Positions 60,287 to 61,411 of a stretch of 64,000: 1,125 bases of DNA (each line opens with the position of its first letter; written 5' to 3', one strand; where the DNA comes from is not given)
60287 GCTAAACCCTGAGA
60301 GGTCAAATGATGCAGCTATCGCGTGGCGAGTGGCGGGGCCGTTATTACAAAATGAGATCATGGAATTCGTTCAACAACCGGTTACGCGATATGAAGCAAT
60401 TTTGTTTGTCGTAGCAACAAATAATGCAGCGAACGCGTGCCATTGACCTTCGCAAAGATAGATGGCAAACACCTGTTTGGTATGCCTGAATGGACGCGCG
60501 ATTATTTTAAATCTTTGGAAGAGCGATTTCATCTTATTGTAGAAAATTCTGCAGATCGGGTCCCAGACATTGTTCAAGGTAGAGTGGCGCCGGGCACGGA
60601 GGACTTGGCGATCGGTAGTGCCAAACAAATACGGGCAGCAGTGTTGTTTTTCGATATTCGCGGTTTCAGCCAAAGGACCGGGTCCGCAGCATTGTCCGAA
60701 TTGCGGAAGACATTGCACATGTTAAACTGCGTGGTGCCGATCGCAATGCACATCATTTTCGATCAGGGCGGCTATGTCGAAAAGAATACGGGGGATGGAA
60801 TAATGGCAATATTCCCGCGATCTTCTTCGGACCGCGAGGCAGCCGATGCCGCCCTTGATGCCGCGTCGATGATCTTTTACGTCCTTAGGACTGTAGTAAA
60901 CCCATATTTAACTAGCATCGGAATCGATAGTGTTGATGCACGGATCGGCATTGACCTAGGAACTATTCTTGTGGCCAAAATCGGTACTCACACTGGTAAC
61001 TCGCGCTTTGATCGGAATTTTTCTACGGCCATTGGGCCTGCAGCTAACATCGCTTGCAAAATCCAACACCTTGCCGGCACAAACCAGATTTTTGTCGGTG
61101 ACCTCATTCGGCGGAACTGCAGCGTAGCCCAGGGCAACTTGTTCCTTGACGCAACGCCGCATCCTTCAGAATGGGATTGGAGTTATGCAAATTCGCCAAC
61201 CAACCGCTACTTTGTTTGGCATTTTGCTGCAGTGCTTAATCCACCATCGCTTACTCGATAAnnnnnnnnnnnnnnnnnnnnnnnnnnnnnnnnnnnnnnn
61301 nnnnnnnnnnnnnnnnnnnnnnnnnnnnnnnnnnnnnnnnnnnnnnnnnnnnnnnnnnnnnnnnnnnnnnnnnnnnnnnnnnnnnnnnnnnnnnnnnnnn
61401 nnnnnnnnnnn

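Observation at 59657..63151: Three class III nucleotidyl-cyclase homologues packed around one PycTM-like membrane protein: an expanded, multi-cyclase Pycsar-like locus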

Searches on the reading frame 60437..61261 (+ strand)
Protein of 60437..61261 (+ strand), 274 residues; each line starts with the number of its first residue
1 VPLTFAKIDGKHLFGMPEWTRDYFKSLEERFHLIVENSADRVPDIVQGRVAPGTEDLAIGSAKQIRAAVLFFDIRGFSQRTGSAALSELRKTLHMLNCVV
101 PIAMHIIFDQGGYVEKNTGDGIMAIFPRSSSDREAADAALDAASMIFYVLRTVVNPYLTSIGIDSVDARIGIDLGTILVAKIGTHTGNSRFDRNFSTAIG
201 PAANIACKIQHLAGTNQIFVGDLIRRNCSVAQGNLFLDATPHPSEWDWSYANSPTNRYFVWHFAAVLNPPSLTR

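Call 3: search_protein_families(library=pfam, proteins=[window:60437-61261:+], max_evalue=1)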
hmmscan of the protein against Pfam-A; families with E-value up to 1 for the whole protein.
window:60437-61261:+ (274 aa): 1 family
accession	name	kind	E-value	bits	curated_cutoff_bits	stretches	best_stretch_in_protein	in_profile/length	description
PF00211.25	Guanylate_cyc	-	4.9e-05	23.4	21.9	1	67-221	9-148/183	Adenylate and Guanylate cyclase catalytic domain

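Call 4: search_protein_families(library=padloc, proteins=[window:60437-61261:+], max_evalue=1)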
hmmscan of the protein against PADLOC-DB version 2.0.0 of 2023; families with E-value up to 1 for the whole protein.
window:60437-61261:+ (274 aa): 13 families
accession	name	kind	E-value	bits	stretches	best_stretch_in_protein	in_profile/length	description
PDLC02367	PycC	-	4.1e-22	76.7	1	36-224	12-188/226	-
PDLC02370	PycC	-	8.1e-21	72.7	1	70-231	85-241/340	-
PDLC00767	PycC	-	3.6e-17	60.7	1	92-231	115-252/337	Pycsar cyclase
PDLC00766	PycC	-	9.5e-17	59.2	1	44-222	20-189/232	Pycsar cyclase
PDLC00764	PycC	-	3.6e-14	50.5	1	69-226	97-251/449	Pycsar cyclase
PDLC00761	PycC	-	4e-14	50.3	1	35-232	75-266/438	Pycsar cyclase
PDLC00734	PycC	-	3.7e-13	47.3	1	63-209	186-320/374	Pycsar cyclase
PDLC00765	PycC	-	1.3e-11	42.2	1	26-220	213-404/477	Pycsar cyclase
PDLC00763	PycC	-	5.9e-10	36.9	1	118-223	102-202/268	Pycsar cyclase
PDLC02369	PycC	-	6.6e-09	33.7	1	118-224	95-187/248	-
PDLC02366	PycC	-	2.3e-07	28.1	1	55-237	266-442/486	-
PDLC02368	PycC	-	1.1e-06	26.4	1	49-235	27-207/234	-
PDLC00762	PycC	-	0.0044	13.9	1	132-231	119-209/508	Pycsar cyclase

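Call 5: search_protein_families(library=ncbifam, proteins=[window:60437-61261:+], max_evalue=0.1)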
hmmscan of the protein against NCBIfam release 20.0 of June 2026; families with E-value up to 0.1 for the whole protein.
window:60437-61261:+ (274 aa): 1 family
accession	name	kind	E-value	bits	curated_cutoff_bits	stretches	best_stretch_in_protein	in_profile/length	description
NF058673.1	LipAdnlyCyLipJMY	equivalog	0.0048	15.6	800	1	62-148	291-374/449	bifunctional lipase/adenylate cyclase LipJ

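Call 7: search_solved_structures(query=window:60437-61261:+, max_evalue=1, show_alignments=2)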
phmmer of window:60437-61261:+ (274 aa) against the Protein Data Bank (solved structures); distinct sequences matched with E-value up to 1: 28.
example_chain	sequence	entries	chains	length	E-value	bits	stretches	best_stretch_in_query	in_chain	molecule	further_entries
7r65_A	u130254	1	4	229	4.7e-10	42.5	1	50-228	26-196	Adenylate/guanylate cyclase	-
6fht_A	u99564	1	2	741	7.2e-10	41.9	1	29-222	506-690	Bacteriophytochrome,Adenylate cyclase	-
2w01_A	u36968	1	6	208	2e-09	40.4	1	68-222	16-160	ADENYLATE CYCLASE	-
8jsf_A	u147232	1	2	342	2.3e-08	37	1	102-225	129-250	cytidylate cyclase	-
1wc1_A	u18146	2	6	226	2.7e-08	36.8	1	67-225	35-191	ADENYLATE CYCLASE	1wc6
1wc0_A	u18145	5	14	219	4.3e-08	36.1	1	68-225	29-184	ADENYLATE CYCLASE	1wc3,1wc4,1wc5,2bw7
5x4t_A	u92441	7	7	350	1.1e-05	28.3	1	49-214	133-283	Photoactivated adenylyl cyclase | Family 3 adenylate cyclase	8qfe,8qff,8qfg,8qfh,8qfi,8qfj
9f1z_A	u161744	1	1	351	1.1e-05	28.2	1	49-214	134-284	Family 3 adenylate cyclase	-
5x4u_A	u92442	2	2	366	1.2e-05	28.1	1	49-214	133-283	Photoactivated adenylyl cyclase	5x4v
4yus_A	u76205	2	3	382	1.3e-05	28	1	49-214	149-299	Family 3 adenylate cyclase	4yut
9f1w_A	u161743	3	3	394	1.4e-05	27.9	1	49-214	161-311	Family 3 adenylate cyclase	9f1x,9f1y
3r5g_A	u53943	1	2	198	1.8e-05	27.5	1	66-220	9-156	CyaB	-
1ybt_A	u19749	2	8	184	6.9e-05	25.6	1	60-145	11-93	hydrolase, alpha/beta hydrolase fold family | lipJ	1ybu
4p2x_A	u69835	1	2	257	0.00011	24.9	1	14-224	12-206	Adenylate cyclase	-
8jsz_A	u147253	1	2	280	0.00022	23.9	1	77-227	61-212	uridylate cyclase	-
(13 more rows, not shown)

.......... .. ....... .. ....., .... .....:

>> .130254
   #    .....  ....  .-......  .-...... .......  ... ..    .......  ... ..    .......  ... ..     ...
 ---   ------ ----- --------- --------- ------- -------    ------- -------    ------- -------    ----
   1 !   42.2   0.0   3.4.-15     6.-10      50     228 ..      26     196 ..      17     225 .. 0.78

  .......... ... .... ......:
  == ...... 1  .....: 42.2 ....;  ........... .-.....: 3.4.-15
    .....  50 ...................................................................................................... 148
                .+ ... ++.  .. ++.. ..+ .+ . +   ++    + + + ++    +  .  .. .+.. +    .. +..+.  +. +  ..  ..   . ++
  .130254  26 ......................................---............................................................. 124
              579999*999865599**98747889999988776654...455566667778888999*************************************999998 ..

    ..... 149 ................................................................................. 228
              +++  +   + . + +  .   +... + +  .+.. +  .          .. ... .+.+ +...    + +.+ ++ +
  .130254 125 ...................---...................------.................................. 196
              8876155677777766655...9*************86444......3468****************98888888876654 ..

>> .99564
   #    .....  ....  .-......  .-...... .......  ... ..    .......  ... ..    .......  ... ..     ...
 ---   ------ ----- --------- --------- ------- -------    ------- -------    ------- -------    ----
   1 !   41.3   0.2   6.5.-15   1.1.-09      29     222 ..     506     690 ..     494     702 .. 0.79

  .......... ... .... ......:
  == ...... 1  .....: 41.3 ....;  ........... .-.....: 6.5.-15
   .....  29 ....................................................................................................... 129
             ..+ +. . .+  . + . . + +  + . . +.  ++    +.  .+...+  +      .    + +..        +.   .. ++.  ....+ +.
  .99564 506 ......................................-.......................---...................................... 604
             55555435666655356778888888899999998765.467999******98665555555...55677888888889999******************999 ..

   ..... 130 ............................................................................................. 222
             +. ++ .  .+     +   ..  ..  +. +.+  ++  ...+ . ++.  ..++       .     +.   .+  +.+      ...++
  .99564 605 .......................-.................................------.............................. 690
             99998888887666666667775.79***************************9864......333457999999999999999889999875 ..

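Call 10: find_homologous_proteins(query=window:60437-61261:+, max_evalue=0.001)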
Query window:60437-61261:+ (274 aa): 209 proteins with E <= 0.001 among 1448 candidates; the best 120 are listed.
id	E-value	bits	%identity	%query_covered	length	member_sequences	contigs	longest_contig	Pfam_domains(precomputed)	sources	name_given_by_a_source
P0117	3.7e-182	622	100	100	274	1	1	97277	-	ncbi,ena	-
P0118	2.8e-107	376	64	95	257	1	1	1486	-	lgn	-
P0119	7.1e-90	319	55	93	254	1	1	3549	PF00211.26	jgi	jgi:class 3 adenylate cyclase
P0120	1.4e-89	318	54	93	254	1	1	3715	PF00211.26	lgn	-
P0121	1.5e-88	315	53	93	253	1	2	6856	-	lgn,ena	-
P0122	1.6e-88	315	54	93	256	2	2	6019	PF00211.26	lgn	-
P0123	6.0e-86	306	51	94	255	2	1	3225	PF00211.26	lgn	-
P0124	7.7e-85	303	53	93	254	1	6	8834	PF00211.26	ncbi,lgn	-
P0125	8.7e-85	302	55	92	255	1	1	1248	PF00211.26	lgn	-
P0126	9.2e-85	302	54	93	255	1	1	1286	-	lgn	-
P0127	4.3e-84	300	52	93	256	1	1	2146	PF00211.26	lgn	-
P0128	4.6e-84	300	53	93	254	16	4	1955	PF00211.26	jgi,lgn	jgi:class 3 adenylate cyclase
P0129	7.7e-84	299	53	92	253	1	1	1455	-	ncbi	-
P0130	9.5e-84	299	54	93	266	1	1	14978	-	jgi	jgi:class 3 adenylate cyclase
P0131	1.0e-83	299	50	93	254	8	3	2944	PF00211.26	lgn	-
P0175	3.6e-76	274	49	94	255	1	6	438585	PF00211.26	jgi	jgi:class 3 adenylate cyclase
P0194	8.6e-74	266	49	92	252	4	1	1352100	PF00211.26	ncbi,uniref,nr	ncbi:adenylate/guanylate cyclase domain-containing protein [uncultured Maribacter sp.]|uniref:adenyl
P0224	1.9e-68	249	50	88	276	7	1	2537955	PF00211.26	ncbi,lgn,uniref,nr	ncbi:class 3 adenylate cyclase [Stenotrophomonas sp. AG209]|uniref:adenylate/guanylate cyclase domai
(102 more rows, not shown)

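Call 14: find_encoding_contigs(protein=P0194, flank=6000, max_places=2)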
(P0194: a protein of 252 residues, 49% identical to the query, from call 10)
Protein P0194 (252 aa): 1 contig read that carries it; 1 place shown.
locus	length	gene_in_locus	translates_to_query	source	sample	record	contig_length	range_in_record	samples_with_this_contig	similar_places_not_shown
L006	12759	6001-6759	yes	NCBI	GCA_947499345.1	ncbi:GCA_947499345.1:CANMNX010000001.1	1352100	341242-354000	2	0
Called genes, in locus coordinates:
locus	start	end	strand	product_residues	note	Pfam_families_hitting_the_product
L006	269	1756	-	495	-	PF13231:PMT_2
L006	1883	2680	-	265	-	PF06167:Peptidase_M90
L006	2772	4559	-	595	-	PF03485:Arg_tRNA_synt_N (weak), PF00750:tRNA-synt_1d, PF05746:DALR_1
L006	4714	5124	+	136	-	-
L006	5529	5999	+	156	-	PF18967:PycTM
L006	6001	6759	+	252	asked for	PF00211:Guanylate_cyc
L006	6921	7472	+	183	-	-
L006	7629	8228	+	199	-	-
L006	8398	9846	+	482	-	PF13173:AAA_14, PF13635:DUF4143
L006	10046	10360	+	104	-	-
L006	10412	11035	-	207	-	PF08887:GAD-like, PF08906:T6SS_Tdi1_C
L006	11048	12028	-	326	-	PF02016:Peptidase_S66, PF17676:Peptidase_S66C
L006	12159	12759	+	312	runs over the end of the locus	-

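Call 15: find_encoding_contigs(protein=P0224, flank=6000, max_places=2)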
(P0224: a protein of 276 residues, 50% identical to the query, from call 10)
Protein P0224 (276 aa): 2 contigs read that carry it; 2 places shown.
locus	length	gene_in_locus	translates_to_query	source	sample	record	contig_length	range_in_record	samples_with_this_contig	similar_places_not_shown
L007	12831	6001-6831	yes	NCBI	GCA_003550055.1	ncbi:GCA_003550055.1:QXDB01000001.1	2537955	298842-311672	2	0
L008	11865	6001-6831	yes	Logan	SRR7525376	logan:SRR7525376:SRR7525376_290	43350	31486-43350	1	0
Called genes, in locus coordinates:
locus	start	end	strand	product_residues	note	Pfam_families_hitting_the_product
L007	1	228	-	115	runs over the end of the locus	-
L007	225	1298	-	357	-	-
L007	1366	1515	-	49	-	PF25631:Inovirus_capsid (weak)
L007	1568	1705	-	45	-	PF25631:Inovirus_capsid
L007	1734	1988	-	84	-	PF17091:Inovirus_G7P_1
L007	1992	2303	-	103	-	PF02303:Phage_DNA_bind (weak)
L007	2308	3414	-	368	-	PF02486:Rep_trans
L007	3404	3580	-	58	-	-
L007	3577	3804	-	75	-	-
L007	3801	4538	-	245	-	-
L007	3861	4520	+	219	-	-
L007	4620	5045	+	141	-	PF12472:DUF3693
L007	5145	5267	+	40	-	-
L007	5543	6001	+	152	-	PF18967:PycTM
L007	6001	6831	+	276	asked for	PF00211:Guanylate_cyc (weak)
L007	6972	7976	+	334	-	-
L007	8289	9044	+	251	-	PF13428:TPR_14 (faint), PF14559:TPR_19 (weak)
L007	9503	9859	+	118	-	-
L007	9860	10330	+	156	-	-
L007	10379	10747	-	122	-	-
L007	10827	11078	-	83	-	-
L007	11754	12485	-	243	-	-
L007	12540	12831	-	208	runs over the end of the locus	PF12804:NTP_transf_3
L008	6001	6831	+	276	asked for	PF00211:Guanylate_cyc (weak)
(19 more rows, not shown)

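Call 16: find_encoding_contigs(protein=P0175, flank=6000, max_places=2)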
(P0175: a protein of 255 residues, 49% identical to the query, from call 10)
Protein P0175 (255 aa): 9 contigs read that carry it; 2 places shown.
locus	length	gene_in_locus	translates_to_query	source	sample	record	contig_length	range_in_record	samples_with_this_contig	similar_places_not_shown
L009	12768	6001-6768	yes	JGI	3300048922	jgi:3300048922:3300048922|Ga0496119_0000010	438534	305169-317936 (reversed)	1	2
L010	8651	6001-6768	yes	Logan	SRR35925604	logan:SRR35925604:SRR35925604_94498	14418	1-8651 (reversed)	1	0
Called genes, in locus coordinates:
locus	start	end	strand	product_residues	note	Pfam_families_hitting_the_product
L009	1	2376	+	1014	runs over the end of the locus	PF02811:PHP, PF07733:DNA_pol3_alpha, PF17657:DNA_pol3_finger, PF14579:HHH_6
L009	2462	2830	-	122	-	-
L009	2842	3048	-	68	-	-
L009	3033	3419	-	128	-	-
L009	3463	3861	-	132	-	-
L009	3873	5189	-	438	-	-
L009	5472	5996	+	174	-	PF18967:PycTM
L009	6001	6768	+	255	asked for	PF00211:Guanylate_cyc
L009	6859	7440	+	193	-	PF07638:Sigma70_ECF (weak), PF08281:Sigma70_r4_2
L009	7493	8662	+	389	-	PF04773:FecR, PF16344:FecR_C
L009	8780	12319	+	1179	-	PF07660:STN, PF13620:CarboxypepD_reg, PF13715:CarbopepD_reg_2, PF07715:Plug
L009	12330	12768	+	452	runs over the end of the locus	PF14322:SusD-like_3, PF07980:SusD_RagB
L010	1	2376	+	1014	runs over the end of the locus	PF02811:PHP, PF07733:DNA_pol3_alpha, PF17657:DNA_pol3_finger, PF14579:HHH_6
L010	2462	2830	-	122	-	-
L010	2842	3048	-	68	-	-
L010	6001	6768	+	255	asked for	PF00211:Guanylate_cyc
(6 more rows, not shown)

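Call 19: find_encoding_contigs(protein=P0118, flank=6000, max_places=2)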
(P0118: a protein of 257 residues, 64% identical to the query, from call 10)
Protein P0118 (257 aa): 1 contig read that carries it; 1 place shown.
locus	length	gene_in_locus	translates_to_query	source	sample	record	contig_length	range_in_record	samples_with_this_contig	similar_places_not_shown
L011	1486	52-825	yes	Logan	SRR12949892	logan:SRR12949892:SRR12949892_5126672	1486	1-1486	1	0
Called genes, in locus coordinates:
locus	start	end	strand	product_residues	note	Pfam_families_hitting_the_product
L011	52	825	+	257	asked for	-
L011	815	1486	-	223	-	?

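Call 24: find_related_loci(query=A1, collection=metagenome_contigs, flank=6000)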
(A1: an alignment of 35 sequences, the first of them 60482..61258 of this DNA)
Query A1 (259 aa) in metagenome_contigs; peptide patterns used: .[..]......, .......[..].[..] (x = any residue, [..] = any of these).
350 stretches matched a pattern; 80 encode a relative of the query (tblastn E <= 1e-3); 80 distinct loci.
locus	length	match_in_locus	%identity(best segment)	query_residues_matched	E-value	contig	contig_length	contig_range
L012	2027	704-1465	54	1-256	7e-100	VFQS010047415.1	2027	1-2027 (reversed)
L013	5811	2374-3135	52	1-256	2e-92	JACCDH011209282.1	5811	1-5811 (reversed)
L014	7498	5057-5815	53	1-256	4e-92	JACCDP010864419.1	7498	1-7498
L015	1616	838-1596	52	1-256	3e-96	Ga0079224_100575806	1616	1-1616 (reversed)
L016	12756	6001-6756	52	1-255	5e-90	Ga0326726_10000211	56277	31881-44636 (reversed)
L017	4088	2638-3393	49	2-256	4e-88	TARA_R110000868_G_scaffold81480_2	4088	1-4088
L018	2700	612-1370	51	1-256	3e-88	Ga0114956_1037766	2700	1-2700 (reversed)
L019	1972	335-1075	52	1-248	2e-89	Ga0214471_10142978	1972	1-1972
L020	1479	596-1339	49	1-250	8e-91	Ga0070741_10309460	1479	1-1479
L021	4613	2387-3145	49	1-256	3e-85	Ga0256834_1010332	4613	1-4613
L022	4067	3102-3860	50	1-256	5e-85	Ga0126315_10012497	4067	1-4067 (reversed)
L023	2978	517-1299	49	1-256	4e-84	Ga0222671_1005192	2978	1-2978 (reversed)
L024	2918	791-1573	49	1-256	3e-84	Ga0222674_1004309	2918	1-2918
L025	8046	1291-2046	49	1-255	1e-82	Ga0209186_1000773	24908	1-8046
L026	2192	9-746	50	8-256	4e-85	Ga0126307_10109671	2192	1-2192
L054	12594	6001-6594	48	56-256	5e-51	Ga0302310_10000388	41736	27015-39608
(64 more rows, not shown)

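Call 25: find_related_loci(query=A1, collection=genome_contigs, flank=6000)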
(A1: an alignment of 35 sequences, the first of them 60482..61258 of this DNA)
Query A1 (259 aa) in genome_contigs; peptide patterns used: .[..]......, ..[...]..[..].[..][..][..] (x = any residue, [..] = any of these).
79 stretches matched a pattern; 19 encode a relative of the query (tblastn E <= 1e-3); 19 distinct loci.
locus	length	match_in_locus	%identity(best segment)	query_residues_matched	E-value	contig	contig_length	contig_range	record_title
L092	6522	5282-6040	53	1-256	2e-92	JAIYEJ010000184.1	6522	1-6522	MAG: Methylotenera sp. isolate H1_MAG_00063 pond_H1_MAG_00063_000000000057, whole genome shotgun sequence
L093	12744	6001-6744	54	1-250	4e-91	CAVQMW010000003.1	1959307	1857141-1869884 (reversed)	MAG: uncultured delta proteobacterium isolate MFD03804.bin.1.81 genome assembly, contig: contig_3405, whole genome shotg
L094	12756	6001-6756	50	1-254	3e-89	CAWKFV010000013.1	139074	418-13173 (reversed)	MAG: uncultured Flavobacteriaceae bacterium isolate MFD03250.bin.2.87 genome assembly, contig: contig_2672, whole genome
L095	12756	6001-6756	49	1-254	3e-82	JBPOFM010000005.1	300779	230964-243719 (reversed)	MAG: Aquaticitalea sp. isolate MAG_04 MAG_04_5, whole genome shotgun sequence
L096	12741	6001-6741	48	1-250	8e-79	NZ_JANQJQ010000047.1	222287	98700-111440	MAG: Seonamhaeicola sp. isolate PL25a_bin.121 k99_4625452, whole genome shotgun sequence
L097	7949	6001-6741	48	1-250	2e-78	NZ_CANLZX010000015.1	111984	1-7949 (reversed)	Uncultured Algibacter sp. isolate 4-1434.fasta NODE_15, whole genome shotgun sequence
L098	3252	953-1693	50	1-248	3e-78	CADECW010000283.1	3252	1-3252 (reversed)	MAG: uncultured Rhodospirillales bacterium isolate Rhodospirillales sp. RBC080 genome assembly, contig: MAG080_283, whol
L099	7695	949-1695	49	1-250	4e-76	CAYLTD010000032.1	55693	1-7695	MAG TPA_asm: uncultured Bifidobacterium sp. isolate binchicken_co276_76 genome assembly, contig: NODE_571_length_55693_c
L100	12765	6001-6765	48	1-256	3e-75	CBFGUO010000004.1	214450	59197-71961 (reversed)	MAG TPA_asm: uncultured Opitutus sp. isolate SRR17295758_binner13_Refined_3 genome assembly, contig: ERZ23579493.18, who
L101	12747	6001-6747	46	9-257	7e-71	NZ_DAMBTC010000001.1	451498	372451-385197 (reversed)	MAG: Stenotrophomonas lactitubi isolate CTOTU49242 NODE_1_length_451498_cov_102.142645, whole genome shotgun sequence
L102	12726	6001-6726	50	1-248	3e-70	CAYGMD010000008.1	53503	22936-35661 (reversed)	MAG TPA_asm: uncultured Acidobacterium sp. isolate ERP113451_co6_2 genome assembly, contig: NODE_82_length_53503_cov_14.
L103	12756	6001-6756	42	3-256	2e-67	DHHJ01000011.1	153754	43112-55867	MAG TPA_asm: Anaerolineaceae bacterium UBA4775 UBA4775_contig_1134, whole genome shotgun sequence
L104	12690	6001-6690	46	26-258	2e-65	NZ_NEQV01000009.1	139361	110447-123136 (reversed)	Stenotrophomonas maltophilia strain EA1 EA1_contig0011, whole genome shotgun sequence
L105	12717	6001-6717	44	25-258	2e-64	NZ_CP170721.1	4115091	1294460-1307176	Rhodanobacter sp. FW102-FHT14D07 chromosome, complete genome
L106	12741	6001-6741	41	1-255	9e-54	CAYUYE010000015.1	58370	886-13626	MAG TPA_asm: uncultured Nitrospira sp. isolate SRP237561_co1_112 genome assembly, contig: NODE_706_length_58370_cov_19.1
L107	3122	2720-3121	56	1-134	9e-46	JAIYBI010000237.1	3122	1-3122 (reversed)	MAG: Opitutaceae bacterium isolate E1_MAG_00038 pond_E1_MAG_00038_000000000332, whole genome shotgun sequence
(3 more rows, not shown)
